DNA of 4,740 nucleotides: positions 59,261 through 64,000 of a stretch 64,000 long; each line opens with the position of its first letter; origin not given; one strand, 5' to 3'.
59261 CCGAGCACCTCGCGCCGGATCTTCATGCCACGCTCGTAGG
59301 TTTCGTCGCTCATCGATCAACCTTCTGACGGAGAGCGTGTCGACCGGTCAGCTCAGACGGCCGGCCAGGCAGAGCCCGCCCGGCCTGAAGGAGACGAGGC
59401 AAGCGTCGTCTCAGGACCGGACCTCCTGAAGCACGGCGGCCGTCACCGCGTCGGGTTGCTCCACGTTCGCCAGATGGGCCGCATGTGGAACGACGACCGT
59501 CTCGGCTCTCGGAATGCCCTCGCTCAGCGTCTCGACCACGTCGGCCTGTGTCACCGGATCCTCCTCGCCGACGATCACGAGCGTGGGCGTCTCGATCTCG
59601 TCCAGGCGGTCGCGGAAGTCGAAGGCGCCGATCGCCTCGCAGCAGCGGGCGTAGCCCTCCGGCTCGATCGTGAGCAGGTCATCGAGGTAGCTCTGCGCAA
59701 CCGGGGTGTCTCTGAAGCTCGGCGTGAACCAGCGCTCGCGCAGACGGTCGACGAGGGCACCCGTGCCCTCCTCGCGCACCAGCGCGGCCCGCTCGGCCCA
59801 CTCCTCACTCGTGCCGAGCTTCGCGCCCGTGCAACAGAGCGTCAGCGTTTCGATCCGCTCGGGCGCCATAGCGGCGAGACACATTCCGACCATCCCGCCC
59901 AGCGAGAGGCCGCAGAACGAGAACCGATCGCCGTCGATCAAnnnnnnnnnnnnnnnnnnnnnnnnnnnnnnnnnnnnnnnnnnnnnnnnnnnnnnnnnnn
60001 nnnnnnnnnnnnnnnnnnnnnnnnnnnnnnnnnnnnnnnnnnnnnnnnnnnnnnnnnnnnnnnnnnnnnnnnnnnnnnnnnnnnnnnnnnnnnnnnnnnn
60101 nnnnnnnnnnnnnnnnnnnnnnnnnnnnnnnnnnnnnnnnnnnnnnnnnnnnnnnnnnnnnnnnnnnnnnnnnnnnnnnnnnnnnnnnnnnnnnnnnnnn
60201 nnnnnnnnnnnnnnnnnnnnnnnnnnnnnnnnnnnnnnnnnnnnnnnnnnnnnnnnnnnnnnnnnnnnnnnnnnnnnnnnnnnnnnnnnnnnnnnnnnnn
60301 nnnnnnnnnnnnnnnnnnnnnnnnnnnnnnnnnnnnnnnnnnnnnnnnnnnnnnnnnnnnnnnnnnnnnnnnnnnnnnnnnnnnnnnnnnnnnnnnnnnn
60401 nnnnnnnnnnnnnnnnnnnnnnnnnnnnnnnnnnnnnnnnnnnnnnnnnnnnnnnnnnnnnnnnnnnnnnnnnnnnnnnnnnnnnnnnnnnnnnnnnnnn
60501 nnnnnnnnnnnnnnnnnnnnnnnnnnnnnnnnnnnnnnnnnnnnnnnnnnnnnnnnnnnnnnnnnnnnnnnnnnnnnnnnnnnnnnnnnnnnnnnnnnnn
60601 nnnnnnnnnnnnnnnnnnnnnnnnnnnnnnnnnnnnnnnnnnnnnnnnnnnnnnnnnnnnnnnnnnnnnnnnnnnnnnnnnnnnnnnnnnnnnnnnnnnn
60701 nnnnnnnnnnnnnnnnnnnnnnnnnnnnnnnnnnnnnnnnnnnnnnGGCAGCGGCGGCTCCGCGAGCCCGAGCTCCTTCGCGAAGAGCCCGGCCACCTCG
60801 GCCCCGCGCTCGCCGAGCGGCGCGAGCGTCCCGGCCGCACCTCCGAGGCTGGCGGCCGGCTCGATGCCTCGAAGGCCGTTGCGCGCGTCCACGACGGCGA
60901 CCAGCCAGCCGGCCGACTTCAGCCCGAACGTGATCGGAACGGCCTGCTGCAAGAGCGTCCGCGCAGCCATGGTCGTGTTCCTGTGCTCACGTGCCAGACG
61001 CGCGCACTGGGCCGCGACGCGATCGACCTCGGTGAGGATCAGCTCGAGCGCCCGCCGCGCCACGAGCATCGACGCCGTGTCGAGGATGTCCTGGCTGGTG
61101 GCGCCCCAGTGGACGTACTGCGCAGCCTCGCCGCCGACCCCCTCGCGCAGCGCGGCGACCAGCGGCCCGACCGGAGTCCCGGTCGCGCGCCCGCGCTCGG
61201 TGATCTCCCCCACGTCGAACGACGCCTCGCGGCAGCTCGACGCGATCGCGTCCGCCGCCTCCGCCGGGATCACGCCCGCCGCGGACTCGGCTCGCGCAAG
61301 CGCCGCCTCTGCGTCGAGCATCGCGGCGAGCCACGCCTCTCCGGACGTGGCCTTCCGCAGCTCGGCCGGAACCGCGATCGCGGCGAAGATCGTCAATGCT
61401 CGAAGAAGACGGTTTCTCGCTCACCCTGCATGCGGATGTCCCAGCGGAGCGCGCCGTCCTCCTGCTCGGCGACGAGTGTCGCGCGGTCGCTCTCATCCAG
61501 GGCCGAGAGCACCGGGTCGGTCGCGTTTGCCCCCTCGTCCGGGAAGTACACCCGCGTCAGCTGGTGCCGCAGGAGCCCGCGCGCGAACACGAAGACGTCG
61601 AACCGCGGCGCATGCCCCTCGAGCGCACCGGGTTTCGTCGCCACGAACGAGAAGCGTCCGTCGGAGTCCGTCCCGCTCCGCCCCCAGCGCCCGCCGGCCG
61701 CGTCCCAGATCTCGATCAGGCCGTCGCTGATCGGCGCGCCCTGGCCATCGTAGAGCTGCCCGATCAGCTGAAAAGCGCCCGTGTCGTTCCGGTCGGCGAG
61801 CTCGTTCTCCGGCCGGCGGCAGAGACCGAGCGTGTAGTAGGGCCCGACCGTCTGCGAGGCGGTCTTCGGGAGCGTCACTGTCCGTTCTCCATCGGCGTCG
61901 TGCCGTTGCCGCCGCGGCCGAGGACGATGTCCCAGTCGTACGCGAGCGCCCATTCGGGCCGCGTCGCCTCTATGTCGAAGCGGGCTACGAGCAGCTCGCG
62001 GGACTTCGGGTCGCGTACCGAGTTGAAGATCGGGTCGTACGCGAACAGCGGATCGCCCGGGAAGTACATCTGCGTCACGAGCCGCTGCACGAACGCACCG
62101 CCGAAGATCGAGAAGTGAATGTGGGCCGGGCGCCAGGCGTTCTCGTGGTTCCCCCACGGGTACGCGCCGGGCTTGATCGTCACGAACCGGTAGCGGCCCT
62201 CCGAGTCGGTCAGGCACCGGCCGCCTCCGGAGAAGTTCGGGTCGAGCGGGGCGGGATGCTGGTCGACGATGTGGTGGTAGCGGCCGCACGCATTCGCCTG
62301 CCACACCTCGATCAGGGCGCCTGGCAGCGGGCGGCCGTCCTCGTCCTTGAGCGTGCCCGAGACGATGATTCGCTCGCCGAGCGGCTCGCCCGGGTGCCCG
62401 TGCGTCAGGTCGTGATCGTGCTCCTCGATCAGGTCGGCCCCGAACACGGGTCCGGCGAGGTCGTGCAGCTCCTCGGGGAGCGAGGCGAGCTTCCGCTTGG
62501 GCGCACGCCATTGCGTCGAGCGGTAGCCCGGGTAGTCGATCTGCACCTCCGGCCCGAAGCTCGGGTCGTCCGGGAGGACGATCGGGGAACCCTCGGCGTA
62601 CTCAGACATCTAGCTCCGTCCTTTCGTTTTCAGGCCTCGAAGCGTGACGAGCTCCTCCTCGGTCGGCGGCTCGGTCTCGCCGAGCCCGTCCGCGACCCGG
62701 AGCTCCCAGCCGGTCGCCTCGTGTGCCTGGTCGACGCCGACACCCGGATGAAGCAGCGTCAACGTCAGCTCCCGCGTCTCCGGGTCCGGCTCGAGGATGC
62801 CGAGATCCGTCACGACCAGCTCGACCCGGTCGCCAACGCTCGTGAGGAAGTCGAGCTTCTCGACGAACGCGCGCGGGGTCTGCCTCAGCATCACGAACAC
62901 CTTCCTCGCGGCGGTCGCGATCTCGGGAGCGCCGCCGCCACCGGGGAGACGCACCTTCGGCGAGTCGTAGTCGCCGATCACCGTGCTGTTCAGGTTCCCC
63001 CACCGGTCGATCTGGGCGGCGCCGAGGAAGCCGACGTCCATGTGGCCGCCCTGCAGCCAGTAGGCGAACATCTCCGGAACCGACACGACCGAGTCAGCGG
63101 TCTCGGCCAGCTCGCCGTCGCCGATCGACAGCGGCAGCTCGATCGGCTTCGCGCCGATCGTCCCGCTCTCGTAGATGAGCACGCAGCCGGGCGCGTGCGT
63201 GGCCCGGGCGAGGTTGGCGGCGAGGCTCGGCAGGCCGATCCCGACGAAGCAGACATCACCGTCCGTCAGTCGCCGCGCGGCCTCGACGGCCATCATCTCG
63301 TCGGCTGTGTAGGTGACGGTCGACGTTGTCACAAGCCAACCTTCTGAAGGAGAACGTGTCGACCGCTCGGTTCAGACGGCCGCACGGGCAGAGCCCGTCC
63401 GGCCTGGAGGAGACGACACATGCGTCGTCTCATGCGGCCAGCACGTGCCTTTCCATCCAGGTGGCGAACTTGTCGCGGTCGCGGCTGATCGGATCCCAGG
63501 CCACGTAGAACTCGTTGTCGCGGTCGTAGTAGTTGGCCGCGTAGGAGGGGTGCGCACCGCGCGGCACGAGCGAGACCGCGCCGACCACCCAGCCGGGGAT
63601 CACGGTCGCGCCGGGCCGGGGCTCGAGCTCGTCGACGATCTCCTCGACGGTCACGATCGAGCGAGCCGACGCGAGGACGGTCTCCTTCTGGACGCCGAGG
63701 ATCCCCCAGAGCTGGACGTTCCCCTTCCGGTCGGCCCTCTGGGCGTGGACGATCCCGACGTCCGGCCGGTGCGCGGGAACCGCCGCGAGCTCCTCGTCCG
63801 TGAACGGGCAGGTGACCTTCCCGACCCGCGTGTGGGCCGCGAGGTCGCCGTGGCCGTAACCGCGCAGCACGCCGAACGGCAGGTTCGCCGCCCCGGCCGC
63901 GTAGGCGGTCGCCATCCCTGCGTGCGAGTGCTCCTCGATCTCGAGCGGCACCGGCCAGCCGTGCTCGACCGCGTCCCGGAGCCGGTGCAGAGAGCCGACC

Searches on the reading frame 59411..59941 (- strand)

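Call 28: search_protein_families(library=pfam, proteins=[window:59411-59941:-])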
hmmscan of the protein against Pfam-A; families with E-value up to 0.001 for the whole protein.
window:59411-59941:- (176 aa): 3 families
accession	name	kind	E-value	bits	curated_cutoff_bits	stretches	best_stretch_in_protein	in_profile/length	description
PF00561.26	Abhydrolase_1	-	4.4e-14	53.2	25.8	1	9-162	73-244/245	alpha/beta hydrolase fold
PF12697.13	Abhydrolase_6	-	2.7e-11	45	26.3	1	5-168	66-216/217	Alpha/beta hydrolase family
PF12146.15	Hydrolase_4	-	9.4e-09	35.4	27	1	9-158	80-234/239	Serine aminopeptidase, S33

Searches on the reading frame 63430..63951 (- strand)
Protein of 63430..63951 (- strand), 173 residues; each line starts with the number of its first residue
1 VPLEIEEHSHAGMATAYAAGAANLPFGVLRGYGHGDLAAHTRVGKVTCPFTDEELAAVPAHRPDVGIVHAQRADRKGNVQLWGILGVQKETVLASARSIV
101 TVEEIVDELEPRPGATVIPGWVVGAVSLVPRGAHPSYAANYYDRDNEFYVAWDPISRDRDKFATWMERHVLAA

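Call 28: search_protein_families(library=pfam, proteins=[window:63430-63951:-])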
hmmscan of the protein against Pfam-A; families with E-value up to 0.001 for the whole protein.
window:63430-63951:- (173 aa): 1 family
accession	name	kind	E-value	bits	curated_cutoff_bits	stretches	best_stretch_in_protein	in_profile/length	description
PF01144.29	CoA_trans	-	2.6e-13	50.3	23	1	4-126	91-214/217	Coenzyme A transferase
